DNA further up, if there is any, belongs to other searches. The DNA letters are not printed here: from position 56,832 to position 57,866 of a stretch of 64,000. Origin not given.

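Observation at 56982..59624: Stand-alone OLD-family ATPase/TOPRIM nuclease inserted as a single low-GC gene into the prs-DUF2007-secA gene string, followed by an unknown 244-aa protein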

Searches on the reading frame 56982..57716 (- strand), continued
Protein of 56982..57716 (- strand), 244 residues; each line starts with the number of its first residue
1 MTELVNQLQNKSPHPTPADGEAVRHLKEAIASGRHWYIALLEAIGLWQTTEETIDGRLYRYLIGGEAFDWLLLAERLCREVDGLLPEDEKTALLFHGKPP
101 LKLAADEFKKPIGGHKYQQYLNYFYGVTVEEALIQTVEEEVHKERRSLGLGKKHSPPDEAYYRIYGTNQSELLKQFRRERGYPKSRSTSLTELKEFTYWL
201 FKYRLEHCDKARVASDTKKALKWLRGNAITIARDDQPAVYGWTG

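Call 77: find_encoding_contigs(protein=P0314, flank=8000, max_places=2)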
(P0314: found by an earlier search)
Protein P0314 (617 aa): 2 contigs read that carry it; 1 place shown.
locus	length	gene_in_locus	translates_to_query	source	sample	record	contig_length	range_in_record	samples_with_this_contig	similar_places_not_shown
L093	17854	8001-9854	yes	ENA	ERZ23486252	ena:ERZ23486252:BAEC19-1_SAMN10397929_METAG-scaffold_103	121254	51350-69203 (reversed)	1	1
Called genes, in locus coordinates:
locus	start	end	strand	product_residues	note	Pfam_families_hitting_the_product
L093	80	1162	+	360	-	PF00535:Glycos_transf_2, PF13506:Glyco_transf_21 (faint), PF13641:Glyco_tranf_2_3, PF04138:GtrA_DPMS_TM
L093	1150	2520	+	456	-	PF02366:PMT, PF13231:PMT_2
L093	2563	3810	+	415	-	PF00464:SHMT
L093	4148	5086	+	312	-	PF13793:Pribosyltran_N, PF00156:Pribosyltran, PF14572:Pribosyl_synth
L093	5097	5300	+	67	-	PF09413:DUF2007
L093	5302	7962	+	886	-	PF07517:SecA_DEAD, PF01043:SecA_PP_bind, PF21090:P-loop_SecA, PF07516:SecA_SW, PF02810:SEC-C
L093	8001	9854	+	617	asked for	PF02463:SMC_N, PF11398:DUF2813 (faint), PF13175:AAA_15, PF13476:AAA_23 (weak), PF13304:AAA_21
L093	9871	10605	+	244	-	-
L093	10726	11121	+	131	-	-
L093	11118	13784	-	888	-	PF00133:tRNA-synt_1, PF09334:tRNA-synt_1g, PF13603:tRNA-synt_1_2 (weak), PF08264:Anticodon_1, PF10458:Val_tRNA-synt_C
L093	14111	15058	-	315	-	-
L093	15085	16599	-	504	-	PF02441:Flavoprotein, PF04127:DFP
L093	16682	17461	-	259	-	PF03309:Pan_kinase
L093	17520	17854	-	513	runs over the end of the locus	PF03853:YjeF_N, PF01256:Carb_kinase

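Call 78: search_solved_structures(query=A2, max_evalue=1)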
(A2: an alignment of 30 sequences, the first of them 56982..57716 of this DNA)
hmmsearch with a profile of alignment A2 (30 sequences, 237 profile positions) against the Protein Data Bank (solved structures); distinct sequences matched with E-value up to 1: 0.

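Call 79: search_protein_families(library=phrogs, proteins=[window:56982-57716:-], max_evalue=0.01)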
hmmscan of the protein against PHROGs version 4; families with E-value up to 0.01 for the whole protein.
window:56982-57716:- (244 aa): 0 families

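Call 85: search_protein_families(library=pfam, alignment_id=A4, max_evalue=0.001)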
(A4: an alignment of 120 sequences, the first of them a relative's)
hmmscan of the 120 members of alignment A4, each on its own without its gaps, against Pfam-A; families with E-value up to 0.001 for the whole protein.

A. member 1, L049:2598-2876:+ (93 aa): 0 families

B. families by the number of members that match (of 120 scanned): 44 families (the first 25 are shown)
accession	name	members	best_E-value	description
PF14716.13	HHH_8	31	3.1e-28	Helix-hairpin-helix domain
PF14520.12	HHH_5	18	3e-17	Helix-hairpin-helix domain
PF01555.25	N6_N4_Mtase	16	1.1e-51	DNA methylase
PF11731.14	Cdd1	16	1.1e-07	Pathogenicity locus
PF14791.11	DNA_pol_B_thumb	15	2.9e-22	DNA polymerase beta thumb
PF02811.25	PHP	15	8.9e-13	PHP domain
PF00633.29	HHH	13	6.4e-11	Helix-hairpin-helix motif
PF12826.13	HHH_2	11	1.9e-07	Helix-hairpin-helix motif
PF01170.24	UPF0020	11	3.4e-05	RMKL-like, methyltransferase domain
PF11798.14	IMS_HHH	8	2.9e-05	IMS family HHH motif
PF01878.24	EVE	7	3.4e-06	EVE domain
PF12836.13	HHH_3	7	9.2e-06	Helix-hairpin-helix motif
PF18643.7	RE_BsaWI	6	1.5e-33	BsaWI restriction endonuclease type 2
PF08241.18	Methyltransf_11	6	9.1e-07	Methyltransferase domain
PF01876.22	RNase_P_p30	6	6.9e-05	RNase P subunit p30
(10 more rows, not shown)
